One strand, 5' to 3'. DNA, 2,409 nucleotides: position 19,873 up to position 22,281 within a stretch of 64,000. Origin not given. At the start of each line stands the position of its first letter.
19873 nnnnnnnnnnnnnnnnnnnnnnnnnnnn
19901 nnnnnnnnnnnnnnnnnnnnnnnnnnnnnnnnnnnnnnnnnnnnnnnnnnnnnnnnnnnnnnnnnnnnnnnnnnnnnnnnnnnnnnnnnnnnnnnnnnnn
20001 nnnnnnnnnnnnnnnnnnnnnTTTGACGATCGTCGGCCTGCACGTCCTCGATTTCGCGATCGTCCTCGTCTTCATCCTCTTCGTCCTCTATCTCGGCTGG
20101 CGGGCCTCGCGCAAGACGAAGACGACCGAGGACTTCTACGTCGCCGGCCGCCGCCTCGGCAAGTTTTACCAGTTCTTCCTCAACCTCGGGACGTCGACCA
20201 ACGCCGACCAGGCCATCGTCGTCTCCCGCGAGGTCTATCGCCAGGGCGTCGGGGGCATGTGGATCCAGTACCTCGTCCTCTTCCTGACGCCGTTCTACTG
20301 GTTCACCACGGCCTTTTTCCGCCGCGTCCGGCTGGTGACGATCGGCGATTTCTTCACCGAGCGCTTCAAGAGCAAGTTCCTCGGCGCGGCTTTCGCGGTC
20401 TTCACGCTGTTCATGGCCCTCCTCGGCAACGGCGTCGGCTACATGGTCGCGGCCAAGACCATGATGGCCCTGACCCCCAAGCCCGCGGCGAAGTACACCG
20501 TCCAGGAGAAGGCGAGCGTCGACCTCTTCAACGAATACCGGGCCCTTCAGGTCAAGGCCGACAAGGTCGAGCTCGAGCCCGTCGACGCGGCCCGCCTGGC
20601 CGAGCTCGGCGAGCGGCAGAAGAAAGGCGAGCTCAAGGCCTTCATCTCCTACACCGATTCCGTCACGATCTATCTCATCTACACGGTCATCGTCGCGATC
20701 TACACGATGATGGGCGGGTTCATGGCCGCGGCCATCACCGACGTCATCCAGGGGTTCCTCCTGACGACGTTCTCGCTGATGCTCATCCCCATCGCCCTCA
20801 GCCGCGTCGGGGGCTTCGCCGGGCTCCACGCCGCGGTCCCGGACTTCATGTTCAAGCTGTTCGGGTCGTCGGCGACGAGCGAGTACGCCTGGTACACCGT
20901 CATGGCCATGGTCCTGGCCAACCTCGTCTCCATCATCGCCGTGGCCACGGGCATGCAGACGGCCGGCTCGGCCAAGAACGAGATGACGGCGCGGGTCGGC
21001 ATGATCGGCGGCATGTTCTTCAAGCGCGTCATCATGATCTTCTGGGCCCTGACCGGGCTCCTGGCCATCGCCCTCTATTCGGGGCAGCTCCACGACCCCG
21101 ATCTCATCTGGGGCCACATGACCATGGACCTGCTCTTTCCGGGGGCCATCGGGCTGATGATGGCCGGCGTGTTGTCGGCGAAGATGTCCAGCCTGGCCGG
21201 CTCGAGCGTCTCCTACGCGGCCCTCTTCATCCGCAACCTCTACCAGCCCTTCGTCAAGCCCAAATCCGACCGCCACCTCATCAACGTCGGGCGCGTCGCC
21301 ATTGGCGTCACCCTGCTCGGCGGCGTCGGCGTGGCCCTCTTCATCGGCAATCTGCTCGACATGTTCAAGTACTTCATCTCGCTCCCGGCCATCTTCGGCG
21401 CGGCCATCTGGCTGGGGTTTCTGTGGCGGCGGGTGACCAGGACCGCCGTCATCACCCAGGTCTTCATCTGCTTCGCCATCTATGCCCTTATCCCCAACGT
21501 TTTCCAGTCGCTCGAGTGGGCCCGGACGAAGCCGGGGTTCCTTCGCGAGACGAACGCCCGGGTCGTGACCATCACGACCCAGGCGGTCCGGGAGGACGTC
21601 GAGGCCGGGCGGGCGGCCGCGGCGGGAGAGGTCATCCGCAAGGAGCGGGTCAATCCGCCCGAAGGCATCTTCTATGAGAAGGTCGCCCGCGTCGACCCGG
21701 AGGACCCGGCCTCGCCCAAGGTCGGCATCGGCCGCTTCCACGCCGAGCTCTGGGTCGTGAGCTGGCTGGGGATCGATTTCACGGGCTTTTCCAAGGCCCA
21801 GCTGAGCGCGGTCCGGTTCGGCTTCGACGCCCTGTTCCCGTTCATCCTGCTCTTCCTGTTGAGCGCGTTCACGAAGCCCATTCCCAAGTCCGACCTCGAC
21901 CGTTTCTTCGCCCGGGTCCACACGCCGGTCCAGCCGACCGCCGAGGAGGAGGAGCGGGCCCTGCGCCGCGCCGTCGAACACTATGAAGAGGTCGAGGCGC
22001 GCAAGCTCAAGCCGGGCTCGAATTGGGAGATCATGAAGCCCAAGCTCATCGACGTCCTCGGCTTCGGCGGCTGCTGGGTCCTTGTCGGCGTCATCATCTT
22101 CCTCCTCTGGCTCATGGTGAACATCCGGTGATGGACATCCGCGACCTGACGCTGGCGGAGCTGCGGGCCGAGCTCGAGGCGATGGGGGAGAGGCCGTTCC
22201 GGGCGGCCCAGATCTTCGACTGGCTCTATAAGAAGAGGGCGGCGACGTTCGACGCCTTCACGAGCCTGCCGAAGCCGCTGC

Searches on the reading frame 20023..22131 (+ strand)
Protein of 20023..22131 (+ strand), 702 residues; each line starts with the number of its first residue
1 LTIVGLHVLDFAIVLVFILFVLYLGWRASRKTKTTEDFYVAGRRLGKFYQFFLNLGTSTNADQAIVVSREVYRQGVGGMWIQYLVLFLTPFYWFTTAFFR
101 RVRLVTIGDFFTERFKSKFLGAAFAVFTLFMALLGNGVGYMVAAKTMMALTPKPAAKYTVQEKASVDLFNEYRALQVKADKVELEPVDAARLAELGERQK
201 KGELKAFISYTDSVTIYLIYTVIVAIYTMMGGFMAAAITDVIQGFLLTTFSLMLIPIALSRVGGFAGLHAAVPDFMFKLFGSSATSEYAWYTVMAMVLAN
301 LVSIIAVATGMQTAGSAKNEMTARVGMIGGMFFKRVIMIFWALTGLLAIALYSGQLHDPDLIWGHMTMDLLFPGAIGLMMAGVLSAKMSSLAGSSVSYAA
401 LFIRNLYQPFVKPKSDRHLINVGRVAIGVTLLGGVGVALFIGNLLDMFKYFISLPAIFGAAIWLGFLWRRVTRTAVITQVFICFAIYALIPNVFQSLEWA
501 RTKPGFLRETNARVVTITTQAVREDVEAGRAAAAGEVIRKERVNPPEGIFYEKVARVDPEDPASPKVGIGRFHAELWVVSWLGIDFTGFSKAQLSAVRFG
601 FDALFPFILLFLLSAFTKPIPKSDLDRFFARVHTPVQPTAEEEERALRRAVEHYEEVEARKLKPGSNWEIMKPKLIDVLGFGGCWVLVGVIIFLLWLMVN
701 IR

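Call 67: search_protein_families(library=pfam, proteins=[window:20023-22131:+], max_evalue=0.001)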
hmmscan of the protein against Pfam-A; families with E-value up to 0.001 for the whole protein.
window:20023-22131:+ (702 aa): 1 family
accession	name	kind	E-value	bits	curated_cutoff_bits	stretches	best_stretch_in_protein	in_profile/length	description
PF00474.23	SSF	-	2.8e-18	66.4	22.8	2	209-473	119-396/406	Sodium:solute symporter family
